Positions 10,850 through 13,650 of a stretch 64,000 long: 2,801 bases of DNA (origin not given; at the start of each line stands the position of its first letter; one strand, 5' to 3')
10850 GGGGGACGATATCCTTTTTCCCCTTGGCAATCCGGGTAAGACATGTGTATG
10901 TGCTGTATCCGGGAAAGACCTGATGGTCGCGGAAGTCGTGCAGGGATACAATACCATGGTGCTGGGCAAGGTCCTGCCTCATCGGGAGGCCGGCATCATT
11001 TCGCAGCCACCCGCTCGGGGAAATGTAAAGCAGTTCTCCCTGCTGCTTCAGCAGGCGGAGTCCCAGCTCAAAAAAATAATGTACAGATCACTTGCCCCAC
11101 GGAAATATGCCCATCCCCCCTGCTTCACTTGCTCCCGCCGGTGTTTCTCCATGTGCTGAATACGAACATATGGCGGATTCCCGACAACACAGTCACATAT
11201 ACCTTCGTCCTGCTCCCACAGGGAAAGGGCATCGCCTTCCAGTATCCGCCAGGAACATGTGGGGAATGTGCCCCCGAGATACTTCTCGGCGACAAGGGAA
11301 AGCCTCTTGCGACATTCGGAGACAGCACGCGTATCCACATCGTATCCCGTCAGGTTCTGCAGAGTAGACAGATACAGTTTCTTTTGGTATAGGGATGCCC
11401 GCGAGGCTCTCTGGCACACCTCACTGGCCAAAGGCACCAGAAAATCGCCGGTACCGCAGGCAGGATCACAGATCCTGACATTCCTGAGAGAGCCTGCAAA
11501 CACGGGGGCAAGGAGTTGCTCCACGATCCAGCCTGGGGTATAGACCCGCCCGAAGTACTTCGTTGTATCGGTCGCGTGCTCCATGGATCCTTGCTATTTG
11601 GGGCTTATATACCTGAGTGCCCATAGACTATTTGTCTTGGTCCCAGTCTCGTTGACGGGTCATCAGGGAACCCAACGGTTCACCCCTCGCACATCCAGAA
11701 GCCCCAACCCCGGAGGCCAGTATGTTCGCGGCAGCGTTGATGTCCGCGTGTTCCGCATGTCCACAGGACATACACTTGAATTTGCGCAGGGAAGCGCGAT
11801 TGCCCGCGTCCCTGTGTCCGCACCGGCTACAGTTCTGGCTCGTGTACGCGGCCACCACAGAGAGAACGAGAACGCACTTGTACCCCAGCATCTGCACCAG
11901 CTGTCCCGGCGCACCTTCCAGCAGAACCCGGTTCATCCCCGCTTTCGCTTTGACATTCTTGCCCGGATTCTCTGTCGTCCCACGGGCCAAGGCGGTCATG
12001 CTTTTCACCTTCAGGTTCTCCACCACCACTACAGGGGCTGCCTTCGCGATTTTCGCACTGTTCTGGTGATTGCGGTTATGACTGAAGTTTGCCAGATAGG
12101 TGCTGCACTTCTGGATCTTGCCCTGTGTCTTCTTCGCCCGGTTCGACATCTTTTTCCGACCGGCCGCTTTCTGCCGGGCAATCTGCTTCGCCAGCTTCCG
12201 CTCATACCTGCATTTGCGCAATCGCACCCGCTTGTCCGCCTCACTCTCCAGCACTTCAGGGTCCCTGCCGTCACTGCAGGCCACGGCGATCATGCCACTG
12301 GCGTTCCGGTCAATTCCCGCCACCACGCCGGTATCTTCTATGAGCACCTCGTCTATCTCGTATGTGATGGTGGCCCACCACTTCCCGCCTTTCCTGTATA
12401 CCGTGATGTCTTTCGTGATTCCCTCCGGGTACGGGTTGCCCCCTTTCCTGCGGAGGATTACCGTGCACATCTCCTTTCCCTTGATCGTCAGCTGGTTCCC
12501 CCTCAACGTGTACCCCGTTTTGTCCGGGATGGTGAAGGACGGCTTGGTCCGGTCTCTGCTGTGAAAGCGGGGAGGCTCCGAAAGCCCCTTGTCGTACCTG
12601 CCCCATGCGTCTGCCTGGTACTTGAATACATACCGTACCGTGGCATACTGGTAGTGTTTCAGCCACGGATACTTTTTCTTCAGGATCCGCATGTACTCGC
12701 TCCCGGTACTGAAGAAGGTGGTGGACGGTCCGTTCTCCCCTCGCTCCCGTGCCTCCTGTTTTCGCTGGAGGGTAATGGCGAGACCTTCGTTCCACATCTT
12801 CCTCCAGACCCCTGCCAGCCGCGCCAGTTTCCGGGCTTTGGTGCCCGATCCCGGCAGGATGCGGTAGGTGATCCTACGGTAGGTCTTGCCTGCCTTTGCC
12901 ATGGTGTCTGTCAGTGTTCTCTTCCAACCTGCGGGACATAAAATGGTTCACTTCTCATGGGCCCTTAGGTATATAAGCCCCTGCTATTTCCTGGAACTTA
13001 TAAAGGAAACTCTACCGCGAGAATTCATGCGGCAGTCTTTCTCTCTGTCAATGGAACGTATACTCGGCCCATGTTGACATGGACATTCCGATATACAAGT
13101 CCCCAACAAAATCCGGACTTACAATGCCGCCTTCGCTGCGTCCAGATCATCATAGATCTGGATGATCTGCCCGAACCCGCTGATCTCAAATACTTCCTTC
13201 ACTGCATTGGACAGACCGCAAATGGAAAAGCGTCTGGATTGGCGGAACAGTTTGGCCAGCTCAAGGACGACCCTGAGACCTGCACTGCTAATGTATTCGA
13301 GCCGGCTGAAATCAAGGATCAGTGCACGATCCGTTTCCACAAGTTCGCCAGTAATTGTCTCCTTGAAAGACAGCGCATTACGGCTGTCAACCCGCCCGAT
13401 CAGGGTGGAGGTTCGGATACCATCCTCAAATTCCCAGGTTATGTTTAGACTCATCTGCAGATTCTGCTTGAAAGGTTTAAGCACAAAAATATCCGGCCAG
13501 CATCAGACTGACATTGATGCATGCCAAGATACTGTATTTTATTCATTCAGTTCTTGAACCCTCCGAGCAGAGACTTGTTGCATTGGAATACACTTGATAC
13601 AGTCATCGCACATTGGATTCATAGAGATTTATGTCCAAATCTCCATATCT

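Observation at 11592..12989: tnpB-only element bounded by 25-bp terminal inverted repeats and a perfect 8-bp target-site duplication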

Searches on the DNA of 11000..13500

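Call 6: search_rna_families(source=window, start=11000, end=13500, threshold=evalue, max_evalue=1)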
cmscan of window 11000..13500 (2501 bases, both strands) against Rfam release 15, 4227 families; matches with E-value up to 1: 0.
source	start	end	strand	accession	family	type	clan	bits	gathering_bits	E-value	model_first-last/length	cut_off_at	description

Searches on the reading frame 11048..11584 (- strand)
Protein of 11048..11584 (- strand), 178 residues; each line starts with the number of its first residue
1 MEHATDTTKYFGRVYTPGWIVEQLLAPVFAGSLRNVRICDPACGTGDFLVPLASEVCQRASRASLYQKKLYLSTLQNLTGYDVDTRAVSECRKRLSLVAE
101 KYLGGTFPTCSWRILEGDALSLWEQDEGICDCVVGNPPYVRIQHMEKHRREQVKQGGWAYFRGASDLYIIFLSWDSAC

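Call 5: search_protein_families(library=pfam, proteins=[window:11048-11584:-])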
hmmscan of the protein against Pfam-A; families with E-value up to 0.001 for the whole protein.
window:11048-11584:- (178 aa): 4 families
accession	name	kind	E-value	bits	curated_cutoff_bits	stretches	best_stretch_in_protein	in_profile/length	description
PF07669.17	Eco57I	-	5.3e-10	40.1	25.3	1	77-172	2-117/171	Eco57I restriction-modification methylase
PF02384.22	N6_Mtase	-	6.7e-08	32.7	20.4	1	3-147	17-142/311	N-6 DNA Methylase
PF01170.24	UPF0020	-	4.5e-07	30.2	22.3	1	30-141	24-133/197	RMKL-like, methyltransferase domain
PF20473.4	MmeI_Mtase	-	1.1e-06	28.5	27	0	32-58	17-43/259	MmeI, DNA-methyltransferase domain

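Call 63: find_encoding_contigs(protein=window:11048-11584:-, flank=4000, max_places=6)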
Protein window:11048-11584:- (178 aa): no gene with exactly this product is on record in the collection.

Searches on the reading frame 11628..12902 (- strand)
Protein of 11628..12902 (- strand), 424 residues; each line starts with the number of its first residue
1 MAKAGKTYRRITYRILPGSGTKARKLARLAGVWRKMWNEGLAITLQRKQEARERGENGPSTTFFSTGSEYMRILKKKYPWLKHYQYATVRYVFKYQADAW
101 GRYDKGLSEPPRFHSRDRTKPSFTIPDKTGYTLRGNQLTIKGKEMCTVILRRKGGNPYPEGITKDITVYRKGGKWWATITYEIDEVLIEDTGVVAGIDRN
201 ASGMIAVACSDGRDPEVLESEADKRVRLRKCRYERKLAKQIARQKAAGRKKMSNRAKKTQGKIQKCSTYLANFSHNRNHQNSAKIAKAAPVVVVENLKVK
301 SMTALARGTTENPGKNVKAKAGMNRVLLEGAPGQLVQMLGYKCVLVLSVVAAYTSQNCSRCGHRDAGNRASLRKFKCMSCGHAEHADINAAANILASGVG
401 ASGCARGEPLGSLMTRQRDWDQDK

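Call 5: search_protein_families(library=pfam, proteins=[window:11628-12902:-])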
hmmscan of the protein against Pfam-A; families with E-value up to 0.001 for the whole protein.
window:11628-12902:- (424 aa): 2 families
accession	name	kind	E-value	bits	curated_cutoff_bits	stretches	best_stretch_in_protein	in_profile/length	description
PF07282.18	Cas12f1-like_TNB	-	2.2e-17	63.4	26.3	1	333-394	2-60/60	Cas12f1-like, TNB domain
PF01385.25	OrfB_IS605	-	5.3e-05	23.9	30.5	1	189-303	13-117/120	Probable transposase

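Call 11: find_homologous_proteins(query=window:11628-12902:-)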
Query window:11628-12902:- (424 aa): 402 proteins with E <= 0.001 among 8000 candidates; the best 120 are listed.
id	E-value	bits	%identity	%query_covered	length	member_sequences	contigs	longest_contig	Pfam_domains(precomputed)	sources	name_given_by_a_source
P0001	8.7e-268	906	95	100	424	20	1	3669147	PF01385.26,PF07282.19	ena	-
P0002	5.6e-174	597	68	97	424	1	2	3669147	PF01385.26,PF07282.19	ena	-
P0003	3.4e-168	578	67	97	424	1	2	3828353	PF12323.15,PF01385.26,PF07282.19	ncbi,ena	-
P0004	5.4e-162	558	64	97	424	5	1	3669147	PF12323.15,PF01385.26,PF07282.19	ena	-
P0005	2.4e-161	556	93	64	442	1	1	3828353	PF01385.26,PF07282.19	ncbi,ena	-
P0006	2.6e-156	539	66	92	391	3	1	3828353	PF12323.15,PF07282.19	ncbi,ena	-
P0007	6.7e-120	419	52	97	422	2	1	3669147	PF12323.15,PF01385.26,PF07282.19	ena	-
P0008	2.6e-119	417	53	97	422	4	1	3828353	PF12323.15,PF01385.26,PF07282.19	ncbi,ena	-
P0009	1.3e-118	415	52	97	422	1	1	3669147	PF12323.15,PF01385.26,PF07282.19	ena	-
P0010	1.7e-115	405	51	97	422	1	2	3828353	PF12323.15,PF01385.26,PF07282.19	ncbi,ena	-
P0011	3.7e-115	403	51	97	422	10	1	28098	PF12323.15,PF01385.26,PF07282.19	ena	-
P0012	8.5e-114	399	50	97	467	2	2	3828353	PF01385.26,PF07282.19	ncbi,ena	-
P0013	7.9e-102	360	55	79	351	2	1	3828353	PF01385.26,PF07282.19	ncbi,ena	-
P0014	3.2e-100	354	46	99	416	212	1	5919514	PF12323.15,PF01385.26,PF07282.19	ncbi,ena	-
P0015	2.6e-99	351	47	97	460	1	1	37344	PF12323.15,PF01385.26,PF07282.19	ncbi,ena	-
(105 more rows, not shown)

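Call 20: find_encoding_contigs(protein=window:11628-12902:-, flank=2500, max_places=10)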
Protein window:11628-12902:- (424 aa): no gene with exactly this product is on record in the collection.

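Call 21: find_encoding_contigs(protein=P0001, flank=2500, max_places=10)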
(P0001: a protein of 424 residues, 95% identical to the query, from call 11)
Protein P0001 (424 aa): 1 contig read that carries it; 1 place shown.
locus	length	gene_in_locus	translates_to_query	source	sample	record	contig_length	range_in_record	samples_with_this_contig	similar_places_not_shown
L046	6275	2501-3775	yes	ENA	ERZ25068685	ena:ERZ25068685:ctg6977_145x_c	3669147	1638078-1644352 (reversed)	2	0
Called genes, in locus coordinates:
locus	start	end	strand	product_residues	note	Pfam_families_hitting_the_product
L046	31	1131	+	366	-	PF13439:Glyco_transf_4 (weak), PF20706:GT4-conflict (faint), PF00534:Glycos_transf_1, PF13692:Glyco_trans_1_4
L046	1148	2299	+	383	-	-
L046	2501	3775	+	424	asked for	PF01385:OrfB_IS605 (weak), PF07282:Cas12f1-like_TNB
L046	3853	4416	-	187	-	PF21729:IRX15_IRX15L_GXM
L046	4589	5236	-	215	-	PF13568:OMP_b-brl_2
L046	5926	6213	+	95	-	PF02686:GatC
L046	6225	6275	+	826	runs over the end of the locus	PF09586:YfhO (weak)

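Call 23: list_cluster_members(proteins=[P0001])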
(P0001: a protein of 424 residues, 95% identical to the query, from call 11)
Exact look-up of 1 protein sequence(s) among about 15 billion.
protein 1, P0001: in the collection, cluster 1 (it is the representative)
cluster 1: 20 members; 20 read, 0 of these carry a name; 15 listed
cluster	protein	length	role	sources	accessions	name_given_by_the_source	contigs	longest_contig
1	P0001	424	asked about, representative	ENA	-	-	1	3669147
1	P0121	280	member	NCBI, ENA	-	-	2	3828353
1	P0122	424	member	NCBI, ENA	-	-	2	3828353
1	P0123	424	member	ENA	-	-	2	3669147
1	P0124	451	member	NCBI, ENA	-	-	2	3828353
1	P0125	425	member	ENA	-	-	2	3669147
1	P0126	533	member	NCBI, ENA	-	-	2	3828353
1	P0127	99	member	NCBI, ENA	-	-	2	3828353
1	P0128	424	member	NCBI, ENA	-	-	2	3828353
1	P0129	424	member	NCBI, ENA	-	-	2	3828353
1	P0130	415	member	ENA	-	-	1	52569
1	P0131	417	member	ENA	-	-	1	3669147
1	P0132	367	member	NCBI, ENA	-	-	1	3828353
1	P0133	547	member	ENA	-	-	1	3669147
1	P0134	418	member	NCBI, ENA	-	-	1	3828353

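Call 39: find_related_loci(query=A2, collection=metagenome_contigs, flank=4000)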
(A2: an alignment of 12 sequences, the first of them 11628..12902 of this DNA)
Query A2 (424 aa) in metagenome_contigs; peptide patterns used: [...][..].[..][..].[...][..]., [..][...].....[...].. (x = any residue, [..] = any of these).
600 stretches matched a pattern (row limit reached: there are more); 536 encode a relative of the query (tblastn E <= 1e-3); the best 80 are kept; 80 distinct loci.
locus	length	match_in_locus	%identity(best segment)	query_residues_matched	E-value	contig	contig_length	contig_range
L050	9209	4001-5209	44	1-419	7e-101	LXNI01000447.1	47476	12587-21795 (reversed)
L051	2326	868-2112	41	8-419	2e-86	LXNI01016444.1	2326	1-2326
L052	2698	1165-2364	41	7-423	1e-81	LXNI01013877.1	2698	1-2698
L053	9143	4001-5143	37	6-399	9e-72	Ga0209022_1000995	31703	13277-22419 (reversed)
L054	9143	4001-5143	37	6-399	9e-72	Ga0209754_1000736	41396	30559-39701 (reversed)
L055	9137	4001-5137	37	9-400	4e-71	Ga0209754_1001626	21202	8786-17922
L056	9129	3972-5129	37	2-400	1e-70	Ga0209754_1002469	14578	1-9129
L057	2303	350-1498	37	6-400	4e-68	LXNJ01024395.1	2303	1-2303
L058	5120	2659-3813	35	8-395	2e-57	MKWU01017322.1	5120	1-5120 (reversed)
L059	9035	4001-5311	32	7-412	3e-51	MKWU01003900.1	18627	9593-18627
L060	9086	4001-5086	35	80-417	3e-50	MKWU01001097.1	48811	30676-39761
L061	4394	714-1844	32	11-408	3e-48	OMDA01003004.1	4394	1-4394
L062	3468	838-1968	32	11-408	3e-48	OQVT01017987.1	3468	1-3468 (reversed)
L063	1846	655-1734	34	27-400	1e-48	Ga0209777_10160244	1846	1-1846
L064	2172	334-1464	32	11-408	2e-48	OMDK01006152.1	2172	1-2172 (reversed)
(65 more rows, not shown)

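Call 40: find_related_loci(query=A2, collection=viral_contigs, flank=4000)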
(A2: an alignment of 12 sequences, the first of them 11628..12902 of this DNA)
Query A2 (424 aa) in viral_contigs; peptide patterns used: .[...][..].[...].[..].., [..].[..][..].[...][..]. (x = any residue, [..] = any of these).
241 stretches matched a pattern; 211 encode a relative of the query (tblastn E <= 1e-3); the best 80 are kept; 80 distinct loci.
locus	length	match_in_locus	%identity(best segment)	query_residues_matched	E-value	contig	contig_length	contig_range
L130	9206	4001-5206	42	1-417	9e-87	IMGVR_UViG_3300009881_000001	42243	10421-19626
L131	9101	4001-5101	31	27-412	5e-45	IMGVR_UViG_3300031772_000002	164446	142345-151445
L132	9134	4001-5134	32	9-394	6e-44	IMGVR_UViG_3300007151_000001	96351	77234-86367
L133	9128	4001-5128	32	8-405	2e-43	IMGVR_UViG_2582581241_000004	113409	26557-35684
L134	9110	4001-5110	34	13-395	2e-43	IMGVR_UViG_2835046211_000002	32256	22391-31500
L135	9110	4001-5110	33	13-395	5e-43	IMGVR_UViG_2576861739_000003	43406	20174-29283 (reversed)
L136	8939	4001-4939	33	74-400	7e-43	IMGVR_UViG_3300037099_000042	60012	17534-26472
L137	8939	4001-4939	33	74-400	7e-43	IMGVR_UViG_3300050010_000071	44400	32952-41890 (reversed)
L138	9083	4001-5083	33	26-400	2e-42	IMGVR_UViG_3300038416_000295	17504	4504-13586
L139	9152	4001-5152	30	11-410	4e-41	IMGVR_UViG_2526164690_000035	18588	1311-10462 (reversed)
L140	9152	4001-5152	30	11-410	4e-41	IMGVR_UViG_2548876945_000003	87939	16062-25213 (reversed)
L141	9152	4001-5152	30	11-410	6e-41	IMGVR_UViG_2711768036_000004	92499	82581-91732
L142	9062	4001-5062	32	50-403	1e-40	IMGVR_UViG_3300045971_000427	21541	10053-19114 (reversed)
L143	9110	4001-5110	31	16-404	1e-40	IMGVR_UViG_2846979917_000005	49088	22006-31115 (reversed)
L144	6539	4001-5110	31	16-404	1e-40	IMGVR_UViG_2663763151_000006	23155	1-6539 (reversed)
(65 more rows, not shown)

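Call 44: find_encoding_contigs(protein=P0002, flank=1500, max_places=4)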
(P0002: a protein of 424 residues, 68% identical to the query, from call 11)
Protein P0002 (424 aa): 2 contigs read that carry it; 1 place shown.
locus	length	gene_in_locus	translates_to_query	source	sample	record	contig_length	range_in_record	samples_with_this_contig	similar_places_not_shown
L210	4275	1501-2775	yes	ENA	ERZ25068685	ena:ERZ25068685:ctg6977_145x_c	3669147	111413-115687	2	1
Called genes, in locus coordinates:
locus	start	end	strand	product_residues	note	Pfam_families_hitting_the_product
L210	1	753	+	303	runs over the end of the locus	PF01261:AP_endonuc_2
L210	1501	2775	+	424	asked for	PF01385:OrfB_IS605 (weak), PF07282:Cas12f1-like_TNB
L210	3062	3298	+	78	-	PF02661:Fic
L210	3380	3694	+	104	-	-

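Call 45: find_encoding_contigs(protein=P0003, flank=1500, max_places=4)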
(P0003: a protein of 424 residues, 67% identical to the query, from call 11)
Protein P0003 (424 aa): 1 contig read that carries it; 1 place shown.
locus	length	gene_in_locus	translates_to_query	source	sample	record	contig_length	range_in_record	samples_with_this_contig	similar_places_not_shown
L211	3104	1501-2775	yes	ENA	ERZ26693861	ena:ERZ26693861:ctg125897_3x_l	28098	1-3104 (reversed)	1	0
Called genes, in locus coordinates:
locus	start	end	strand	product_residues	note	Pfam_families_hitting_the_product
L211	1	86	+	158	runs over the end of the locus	-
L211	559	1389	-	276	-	PF03235:GmrSD_N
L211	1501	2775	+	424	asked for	PF12323:HTH_OrfB_IS605 (weak), PF01385:OrfB_IS605 (weak), PF07282:Cas12f1-like_TNB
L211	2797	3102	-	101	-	?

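Call 46: find_encoding_contigs(protein=P0004, flank=1500, max_places=4)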
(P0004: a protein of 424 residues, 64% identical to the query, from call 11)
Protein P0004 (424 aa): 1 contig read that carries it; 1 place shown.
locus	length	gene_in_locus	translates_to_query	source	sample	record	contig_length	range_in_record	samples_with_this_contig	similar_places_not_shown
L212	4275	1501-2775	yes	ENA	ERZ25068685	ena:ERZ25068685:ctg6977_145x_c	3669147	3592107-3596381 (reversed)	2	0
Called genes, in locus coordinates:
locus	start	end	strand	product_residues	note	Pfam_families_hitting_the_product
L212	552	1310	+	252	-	PF03793:PASTA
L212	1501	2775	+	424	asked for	PF12323:HTH_OrfB_IS605, PF01385:OrfB_IS605 (weak), PF07282:Cas12f1-like_TNB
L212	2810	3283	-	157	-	PF00156:Pribosyltran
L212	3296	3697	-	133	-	-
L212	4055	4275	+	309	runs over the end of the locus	PF00801:PKD, PF18911:PKD_4, PF07679:I-set (faint), PF18911:PKD_4, PF00801:PKD, PF00691:OmpA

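Call 47: find_encoding_contigs(protein=P0010, flank=1500, max_places=4)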
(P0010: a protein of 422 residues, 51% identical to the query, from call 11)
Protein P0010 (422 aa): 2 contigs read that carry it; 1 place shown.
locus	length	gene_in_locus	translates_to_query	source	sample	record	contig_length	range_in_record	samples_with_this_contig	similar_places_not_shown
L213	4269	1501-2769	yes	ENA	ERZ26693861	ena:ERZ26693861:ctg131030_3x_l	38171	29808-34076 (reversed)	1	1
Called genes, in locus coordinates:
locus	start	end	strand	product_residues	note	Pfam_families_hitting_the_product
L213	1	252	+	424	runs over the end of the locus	PF12323:HTH_OrfB_IS605, PF01385:OrfB_IS605 (weak), PF07282:Cas12f1-like_TNB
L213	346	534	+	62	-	-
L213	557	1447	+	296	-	-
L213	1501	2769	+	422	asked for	PF12323:HTH_OrfB_IS605, PF01385:OrfB_IS605, PF07282:Cas12f1-like_TNB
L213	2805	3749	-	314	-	PF06574:FAD_syn, PF01687:Flavokinase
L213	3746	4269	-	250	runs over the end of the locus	PF01509:TruB_N, PF16198:TruB_C_2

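Call 66: search_dna_similar(query=window:11628-12902:-, collection=plasmids, mode=protein, max_rows=12)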
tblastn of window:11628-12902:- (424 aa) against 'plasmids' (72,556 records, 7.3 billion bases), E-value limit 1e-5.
Records with a match: 2714; places in all: 4169; records where one place covers at least 80% of the query: 1452.
Best place of each record, by identity: <60% 2714.
By first word of the organism name: Klebsiella 1219; Escherichia 359; Bacillus 298; Salmonella 219; Streptomyces 67; Enterococcus 44; Campylobacter 24; Clostridium 22; Mycobacterium 20; Citrobacter 16; and 138 more.
By predicted mobility (MOB-suite, as given by PLSDB): conjugative 1661; non-mobilizable 835; mobilizable 218.
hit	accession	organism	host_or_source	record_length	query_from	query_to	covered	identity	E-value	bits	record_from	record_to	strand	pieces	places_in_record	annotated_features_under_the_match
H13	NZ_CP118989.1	Aeromonas allosaccharophila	Homo sapiens,cell culture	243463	13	417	96%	31.4%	3e-34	142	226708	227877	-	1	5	transposase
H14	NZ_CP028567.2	Aeromonas hydrophila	Pure Culture,Sewage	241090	13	417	96%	31.4%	3e-34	142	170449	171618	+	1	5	RNA-guided endonuclease TnpB family protein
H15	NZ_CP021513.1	Acetobacter pasteurianus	cell culture,food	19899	13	395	90%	33.0%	1e-34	144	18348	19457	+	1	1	RNA-guided endonuclease TnpB family protein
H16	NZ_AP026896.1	Aeromonas caviae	Microbe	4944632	13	404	92%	32.1%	3e-34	143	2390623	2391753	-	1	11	none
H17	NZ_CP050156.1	Klebsiella pneumoniae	Homo sapiens,central_venous_catheter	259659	13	404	92%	32.0%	2e-28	219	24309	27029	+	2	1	RNA-guided endonuclease TnpB family protein | tnpA: IS200/IS605 family transposase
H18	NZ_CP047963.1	Aeromonas media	cell culture,hospital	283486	13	404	92%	31.9%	2e-34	143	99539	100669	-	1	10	RNA-guided endonuclease TnpB family protein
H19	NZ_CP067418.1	Aeromonas media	cell culture,water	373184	13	404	92%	31.9%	2e-34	143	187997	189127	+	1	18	RNA-guided endonuclease TnpB family protein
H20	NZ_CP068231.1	Aeromonas caviae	combined sewer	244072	13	404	92%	31.9%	5e-34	142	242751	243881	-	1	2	RNA-guided endonuclease TnpB family protein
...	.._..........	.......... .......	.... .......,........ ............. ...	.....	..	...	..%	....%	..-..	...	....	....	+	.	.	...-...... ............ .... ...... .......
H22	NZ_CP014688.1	Acetobacter persici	water kefir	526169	12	414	95%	30.8%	7e-30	130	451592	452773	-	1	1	RNA-guided endonuclease TnpB family protein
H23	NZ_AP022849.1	Bosea sp. ANAM02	Callyspongia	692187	13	412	94%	31.0%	2e-32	137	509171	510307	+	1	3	transposase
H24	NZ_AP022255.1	Aeromonas caviae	-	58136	13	404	92%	31.4%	1e-32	137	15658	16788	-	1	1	RNA-guided endonuclease TnpB family protein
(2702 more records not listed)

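Call 85: find_encoding_contigs(protein=P0122, flank=1500, max_places=8)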
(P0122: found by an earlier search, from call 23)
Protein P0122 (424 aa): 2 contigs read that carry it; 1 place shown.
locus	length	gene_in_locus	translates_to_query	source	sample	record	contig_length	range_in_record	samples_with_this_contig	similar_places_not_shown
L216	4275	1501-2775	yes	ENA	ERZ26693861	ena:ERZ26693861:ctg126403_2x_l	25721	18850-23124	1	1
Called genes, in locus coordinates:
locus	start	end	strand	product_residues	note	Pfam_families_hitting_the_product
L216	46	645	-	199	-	PF00877:NLPC_P60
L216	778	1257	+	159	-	PF06491:Disulph_isomer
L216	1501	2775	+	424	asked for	PF01385:OrfB_IS605 (weak), PF07282:Cas12f1-like_TNB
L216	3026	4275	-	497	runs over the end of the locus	-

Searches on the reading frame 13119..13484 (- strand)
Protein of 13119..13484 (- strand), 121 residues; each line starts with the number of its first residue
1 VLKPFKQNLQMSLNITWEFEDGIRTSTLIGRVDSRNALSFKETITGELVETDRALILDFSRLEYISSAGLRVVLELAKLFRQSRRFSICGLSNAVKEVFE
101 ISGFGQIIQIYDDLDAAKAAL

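Call 5: search_protein_families(library=pfam, proteins=[window:13119-13484:-])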
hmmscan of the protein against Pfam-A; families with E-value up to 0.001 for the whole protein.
window:13119-13484:- (121 aa): 2 families
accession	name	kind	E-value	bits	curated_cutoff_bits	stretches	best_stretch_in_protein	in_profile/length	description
PF01740.26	STAS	-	3.5e-18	65.8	22.6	1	17-117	4-106/106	STAS domain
PF13466.11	STAS_2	-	2e-12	47.5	29.2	1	28-104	3-79/80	STAS domain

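Call 62: find_encoding_contigs(protein=window:13119-13484:-, flank=6000, max_places=6)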
Protein window:13119-13484:- (121 aa): 1 contig read that carries it; 1 place shown.
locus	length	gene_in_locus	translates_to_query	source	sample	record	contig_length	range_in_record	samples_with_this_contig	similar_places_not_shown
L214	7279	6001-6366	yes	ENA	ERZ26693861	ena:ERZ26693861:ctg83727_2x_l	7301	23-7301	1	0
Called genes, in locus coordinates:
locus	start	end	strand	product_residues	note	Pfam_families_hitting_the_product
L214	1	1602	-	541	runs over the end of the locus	?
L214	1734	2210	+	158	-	PF13474:SnoaL_3 (weak), PF14534:DUF4440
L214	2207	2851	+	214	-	PF00106:adh_short, PF01370:Epimerase (weak), PF13561:adh_short_C2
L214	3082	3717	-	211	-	PF21176:RecR_HhH, PF01751:Toprim (weak), PF13662:Toprim_4, PF21175:RecR_C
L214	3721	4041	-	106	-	PF02575:YbaB_DNA_bd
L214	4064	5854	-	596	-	PF05496:RuvB_N (faint), PF13177:DNA_pol3_delta2, PF13604:AAA_30 (faint), PF00004:AAA, PF07728:AAA_5 (weak), PF13401:AAA_22 (weak), PF22608:DNAX_ATPase_lid, PF12169:DNA_pol3_gamma3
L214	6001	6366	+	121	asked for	PF01740:STAS, PF13466:STAS_2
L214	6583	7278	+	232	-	?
